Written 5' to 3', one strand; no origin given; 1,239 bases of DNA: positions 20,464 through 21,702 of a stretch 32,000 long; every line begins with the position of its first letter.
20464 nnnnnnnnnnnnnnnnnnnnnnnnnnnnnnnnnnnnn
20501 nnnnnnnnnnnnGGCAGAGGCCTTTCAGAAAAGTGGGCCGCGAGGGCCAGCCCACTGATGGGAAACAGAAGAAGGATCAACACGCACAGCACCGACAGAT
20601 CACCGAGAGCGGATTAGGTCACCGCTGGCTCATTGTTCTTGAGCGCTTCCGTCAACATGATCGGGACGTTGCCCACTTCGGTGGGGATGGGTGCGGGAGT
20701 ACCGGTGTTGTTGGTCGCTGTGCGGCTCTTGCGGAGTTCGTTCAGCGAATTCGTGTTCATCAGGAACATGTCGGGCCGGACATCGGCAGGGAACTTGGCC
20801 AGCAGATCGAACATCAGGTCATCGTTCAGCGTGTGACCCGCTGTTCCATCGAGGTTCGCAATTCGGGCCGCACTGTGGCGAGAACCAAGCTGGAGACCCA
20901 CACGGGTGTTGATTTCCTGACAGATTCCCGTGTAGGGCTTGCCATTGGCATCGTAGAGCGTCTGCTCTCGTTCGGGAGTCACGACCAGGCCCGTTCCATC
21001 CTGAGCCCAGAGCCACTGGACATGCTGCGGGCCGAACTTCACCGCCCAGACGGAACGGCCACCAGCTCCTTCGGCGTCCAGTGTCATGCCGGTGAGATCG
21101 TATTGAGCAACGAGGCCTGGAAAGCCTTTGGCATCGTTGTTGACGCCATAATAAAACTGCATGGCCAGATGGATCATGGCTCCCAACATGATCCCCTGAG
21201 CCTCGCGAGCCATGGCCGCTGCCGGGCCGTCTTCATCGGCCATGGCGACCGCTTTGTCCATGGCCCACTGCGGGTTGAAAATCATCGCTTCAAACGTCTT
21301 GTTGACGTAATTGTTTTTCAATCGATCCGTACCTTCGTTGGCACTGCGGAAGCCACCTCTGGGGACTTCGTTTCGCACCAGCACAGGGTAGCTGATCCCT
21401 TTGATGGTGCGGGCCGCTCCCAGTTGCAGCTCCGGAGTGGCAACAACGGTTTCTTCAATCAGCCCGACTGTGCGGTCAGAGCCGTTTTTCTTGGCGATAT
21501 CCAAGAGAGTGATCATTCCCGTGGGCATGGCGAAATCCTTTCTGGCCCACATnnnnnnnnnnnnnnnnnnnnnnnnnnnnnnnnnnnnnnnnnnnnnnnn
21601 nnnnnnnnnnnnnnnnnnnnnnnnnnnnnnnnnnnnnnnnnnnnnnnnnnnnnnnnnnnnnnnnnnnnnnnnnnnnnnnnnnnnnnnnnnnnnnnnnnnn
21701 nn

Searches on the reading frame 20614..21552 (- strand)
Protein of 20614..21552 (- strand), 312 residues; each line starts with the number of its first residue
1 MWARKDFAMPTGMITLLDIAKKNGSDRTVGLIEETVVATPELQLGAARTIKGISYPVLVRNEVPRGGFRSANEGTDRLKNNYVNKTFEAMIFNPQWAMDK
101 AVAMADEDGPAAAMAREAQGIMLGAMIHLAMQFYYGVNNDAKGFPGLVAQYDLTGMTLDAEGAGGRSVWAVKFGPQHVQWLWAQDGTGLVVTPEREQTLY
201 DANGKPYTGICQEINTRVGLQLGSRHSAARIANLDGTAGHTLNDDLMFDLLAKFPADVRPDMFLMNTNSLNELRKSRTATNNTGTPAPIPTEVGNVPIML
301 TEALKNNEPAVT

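Call 9: search_protein_families(library=pfam, proteins=[window:20614-21552:-], max_evalue=0.001)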
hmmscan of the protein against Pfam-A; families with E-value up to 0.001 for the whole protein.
window:20614-21552:- (312 aa): 1 family
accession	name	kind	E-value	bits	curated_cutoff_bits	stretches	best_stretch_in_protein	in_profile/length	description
PF20911.3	GP7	-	5e-18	65.5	27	1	57-311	36-312/313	Major capsid protein GP7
